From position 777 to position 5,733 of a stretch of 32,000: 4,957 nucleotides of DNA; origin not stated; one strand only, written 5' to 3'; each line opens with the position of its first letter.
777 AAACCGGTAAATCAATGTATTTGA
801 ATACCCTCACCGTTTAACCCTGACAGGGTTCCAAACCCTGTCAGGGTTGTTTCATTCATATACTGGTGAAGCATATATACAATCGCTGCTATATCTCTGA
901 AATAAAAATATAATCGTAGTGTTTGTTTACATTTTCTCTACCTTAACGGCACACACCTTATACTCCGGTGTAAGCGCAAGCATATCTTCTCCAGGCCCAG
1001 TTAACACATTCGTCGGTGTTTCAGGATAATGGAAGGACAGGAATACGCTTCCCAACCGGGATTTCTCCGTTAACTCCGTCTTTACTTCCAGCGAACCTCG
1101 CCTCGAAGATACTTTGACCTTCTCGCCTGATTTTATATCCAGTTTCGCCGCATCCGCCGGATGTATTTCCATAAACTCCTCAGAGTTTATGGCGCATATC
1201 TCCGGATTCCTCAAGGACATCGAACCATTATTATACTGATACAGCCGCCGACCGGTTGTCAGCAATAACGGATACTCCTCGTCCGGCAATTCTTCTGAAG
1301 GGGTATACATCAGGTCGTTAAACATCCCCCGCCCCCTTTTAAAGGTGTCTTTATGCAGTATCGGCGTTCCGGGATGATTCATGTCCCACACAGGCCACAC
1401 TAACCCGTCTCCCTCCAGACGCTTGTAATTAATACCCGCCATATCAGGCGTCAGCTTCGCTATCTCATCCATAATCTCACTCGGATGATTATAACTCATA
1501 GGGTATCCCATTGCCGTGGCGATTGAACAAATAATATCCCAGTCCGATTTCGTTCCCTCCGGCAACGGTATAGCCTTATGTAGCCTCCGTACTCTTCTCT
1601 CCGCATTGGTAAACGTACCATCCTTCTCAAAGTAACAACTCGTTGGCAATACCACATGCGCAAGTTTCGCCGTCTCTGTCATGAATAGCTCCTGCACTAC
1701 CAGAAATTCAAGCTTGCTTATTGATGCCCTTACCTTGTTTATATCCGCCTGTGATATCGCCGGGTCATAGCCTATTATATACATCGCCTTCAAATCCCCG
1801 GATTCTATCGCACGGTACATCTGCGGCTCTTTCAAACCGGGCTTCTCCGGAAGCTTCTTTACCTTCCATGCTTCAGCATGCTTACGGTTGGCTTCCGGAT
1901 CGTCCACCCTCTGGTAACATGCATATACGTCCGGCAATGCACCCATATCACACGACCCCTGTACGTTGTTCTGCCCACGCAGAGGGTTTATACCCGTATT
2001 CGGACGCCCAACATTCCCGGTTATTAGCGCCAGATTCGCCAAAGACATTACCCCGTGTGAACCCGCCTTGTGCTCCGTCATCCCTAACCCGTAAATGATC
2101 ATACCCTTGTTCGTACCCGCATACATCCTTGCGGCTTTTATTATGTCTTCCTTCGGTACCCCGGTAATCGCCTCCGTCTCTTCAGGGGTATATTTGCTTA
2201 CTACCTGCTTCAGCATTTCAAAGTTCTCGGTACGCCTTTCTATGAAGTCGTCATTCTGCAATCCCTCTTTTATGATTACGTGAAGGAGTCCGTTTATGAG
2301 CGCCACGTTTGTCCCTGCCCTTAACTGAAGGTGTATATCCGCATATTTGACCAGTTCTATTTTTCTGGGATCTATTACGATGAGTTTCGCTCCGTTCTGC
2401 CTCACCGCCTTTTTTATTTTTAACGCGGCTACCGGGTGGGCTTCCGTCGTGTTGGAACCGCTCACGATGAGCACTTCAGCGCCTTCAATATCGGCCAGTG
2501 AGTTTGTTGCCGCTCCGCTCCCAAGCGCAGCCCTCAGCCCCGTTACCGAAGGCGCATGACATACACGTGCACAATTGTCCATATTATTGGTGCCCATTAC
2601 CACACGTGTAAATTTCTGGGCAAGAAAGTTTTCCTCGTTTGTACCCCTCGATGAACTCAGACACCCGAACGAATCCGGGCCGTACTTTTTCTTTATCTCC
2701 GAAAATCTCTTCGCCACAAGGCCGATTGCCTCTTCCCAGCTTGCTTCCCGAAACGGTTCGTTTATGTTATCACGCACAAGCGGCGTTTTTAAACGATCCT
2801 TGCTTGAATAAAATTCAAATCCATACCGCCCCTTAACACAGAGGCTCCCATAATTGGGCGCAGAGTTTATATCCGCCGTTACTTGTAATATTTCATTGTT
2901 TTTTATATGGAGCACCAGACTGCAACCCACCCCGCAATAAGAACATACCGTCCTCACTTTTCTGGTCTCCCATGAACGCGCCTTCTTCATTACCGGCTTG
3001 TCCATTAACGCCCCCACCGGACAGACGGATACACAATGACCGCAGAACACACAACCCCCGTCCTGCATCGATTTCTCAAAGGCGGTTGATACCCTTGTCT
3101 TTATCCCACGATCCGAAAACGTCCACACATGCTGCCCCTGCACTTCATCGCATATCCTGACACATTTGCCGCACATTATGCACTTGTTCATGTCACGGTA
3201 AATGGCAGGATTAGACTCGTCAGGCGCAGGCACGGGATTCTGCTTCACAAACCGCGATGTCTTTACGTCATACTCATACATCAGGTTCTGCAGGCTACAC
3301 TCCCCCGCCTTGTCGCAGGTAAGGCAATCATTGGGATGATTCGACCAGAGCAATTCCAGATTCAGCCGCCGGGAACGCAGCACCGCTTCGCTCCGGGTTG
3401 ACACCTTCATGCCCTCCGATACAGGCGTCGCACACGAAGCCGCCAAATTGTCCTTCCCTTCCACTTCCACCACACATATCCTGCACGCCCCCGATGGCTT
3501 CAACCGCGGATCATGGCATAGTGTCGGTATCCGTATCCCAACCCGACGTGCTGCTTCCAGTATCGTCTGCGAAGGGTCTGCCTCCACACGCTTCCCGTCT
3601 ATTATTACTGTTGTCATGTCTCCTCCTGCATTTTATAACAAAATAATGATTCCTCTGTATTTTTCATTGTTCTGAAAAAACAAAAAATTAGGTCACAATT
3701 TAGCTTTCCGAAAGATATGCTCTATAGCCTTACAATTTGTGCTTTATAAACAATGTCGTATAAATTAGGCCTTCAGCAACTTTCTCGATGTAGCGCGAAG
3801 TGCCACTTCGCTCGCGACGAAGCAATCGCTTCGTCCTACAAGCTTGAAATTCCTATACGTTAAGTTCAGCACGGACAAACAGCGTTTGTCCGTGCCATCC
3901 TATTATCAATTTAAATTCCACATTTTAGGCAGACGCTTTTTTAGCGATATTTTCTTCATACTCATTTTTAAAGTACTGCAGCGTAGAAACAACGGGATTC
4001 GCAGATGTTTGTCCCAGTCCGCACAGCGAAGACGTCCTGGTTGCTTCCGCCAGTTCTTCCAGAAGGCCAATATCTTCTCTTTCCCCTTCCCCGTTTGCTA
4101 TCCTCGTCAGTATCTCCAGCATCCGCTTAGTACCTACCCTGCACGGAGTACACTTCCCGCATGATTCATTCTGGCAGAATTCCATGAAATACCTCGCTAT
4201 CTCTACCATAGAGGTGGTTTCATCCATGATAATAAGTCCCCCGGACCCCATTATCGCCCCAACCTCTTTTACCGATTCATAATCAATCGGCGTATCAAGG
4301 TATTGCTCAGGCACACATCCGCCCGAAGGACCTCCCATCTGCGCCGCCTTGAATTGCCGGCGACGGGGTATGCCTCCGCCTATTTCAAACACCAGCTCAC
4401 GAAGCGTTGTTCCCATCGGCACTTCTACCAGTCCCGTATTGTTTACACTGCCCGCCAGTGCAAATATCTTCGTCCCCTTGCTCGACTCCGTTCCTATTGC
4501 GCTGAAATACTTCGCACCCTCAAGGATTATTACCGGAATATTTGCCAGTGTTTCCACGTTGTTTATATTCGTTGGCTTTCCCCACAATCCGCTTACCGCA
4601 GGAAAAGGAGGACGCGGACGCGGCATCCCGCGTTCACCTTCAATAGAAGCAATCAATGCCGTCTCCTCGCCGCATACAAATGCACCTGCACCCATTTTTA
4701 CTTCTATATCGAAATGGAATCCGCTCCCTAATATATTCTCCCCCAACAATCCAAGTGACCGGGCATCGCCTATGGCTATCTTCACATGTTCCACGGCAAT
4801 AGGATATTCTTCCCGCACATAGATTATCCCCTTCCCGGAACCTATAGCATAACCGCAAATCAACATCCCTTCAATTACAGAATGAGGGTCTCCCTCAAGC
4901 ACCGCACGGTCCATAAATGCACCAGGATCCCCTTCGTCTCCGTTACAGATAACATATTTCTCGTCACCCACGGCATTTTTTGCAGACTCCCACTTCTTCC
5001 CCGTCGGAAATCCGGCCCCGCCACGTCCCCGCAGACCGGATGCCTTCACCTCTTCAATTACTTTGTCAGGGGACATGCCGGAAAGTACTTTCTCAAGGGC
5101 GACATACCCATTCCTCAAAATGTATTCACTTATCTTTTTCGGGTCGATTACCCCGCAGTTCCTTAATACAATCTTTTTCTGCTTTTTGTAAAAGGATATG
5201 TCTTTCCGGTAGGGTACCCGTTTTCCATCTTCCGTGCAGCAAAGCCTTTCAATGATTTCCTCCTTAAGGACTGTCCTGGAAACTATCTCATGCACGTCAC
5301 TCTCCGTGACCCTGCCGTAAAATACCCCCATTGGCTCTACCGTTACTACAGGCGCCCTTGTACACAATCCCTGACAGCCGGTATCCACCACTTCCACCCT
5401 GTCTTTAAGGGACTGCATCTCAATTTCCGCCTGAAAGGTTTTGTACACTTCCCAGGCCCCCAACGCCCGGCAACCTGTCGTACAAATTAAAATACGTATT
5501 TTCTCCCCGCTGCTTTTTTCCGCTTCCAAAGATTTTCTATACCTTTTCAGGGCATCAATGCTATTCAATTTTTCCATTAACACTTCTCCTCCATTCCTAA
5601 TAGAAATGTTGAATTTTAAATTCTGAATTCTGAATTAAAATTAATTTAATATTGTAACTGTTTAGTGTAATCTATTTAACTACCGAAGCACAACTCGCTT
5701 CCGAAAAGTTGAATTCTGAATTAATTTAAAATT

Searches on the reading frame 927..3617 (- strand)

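Call 9: search_protein_families(library=pfam, proteins=[window:927-3617:-])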
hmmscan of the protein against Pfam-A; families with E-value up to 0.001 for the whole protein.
window:927-3617:- (896 aa): 13 families
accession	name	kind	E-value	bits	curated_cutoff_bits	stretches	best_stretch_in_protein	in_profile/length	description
PF00384.28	Molybdopterin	-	2.3e-79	267.5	24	1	275-701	1-352/353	Molybdopterin oxidoreductase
PF01568.27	Molydop_binding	-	8.1e-27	93.9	26.8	1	784-890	1-110/110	Molydopterin dinucleotide binding domain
PF13510.11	Fer2_4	-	1.9e-20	73.1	22.8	1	2-76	4-81/82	2Fe-2S iron-sulfur cluster binding domain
PF10588.14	NADH-G_4Fe-4S_3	-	7.1e-18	64.3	27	1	83-122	1-40/40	NADH-ubiquinone oxidoreductase-G iron-sulfur binding region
PF04879.21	Molybdop_Fe4S4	-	1.9e-14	53.8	22.7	1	219-269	2-52/55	Molybdopterin oxidoreductase Fe4S4 domain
PF22117.2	Fer4_Nqo3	-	4.4e-12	46.4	27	1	137-204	2-66/67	NADH-quinone oxidoreductase subunit 3, ferredoxin-like domain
PF00111.32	Fer2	-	2.5e-08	34.2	21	1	6-65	3-75/77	2Fe-2S iron-sulfur cluster binding domain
PF12838.12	Fer4_7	-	3.1e-08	34.4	27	1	145-203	1-52/52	4Fe-4S dicluster domain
PF14697.11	Fer4_21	-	1.1e-06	29.1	35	1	142-202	4-55/59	4Fe-4S dicluster domain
PF13183.11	Fer4_8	-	5.4e-05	24.1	27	1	143-202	2-67/68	4Fe-4S dicluster domain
PF13237.11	Fer4_10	-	9.4e-05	22.7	25.5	1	139-200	2-53/53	4Fe-4S dicluster domain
PF13187.11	Fer4_9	-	0.00014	22.3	27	0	97-158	4-49/52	4Fe-4S dicluster domain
PF00037.32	Fer4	-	0.00018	21.6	21.1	1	189-204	8-23/24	4Fe-4S binding domain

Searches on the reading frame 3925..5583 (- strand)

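Call 9: search_protein_families(library=pfam, proteins=[window:3925-5583:-])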
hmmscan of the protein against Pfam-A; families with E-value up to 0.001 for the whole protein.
window:3925-5583:- (552 aa): 4 families
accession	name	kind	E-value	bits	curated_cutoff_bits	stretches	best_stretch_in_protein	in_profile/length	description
PF01512.22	Complex1_51K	-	4.6e-47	160.1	31.2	1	179-350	1-149/150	Nuo51 FMN-binding domain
PF10589.14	NADH_4Fe-4S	-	1.3e-34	118.4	23.5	1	461-544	1-84/85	NADH-ubiquinone oxidoreductase-F iron-sulfur binding region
PF10531.15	SLBB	-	3.8e-07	30.3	27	1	374-422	2-53/55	SLBB domain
PF01257.25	2Fe-2S_thioredx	-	1.5e-06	28.5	24.8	1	28-102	65-142/145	Thioredoxin-like [2Fe-2S] ferredoxin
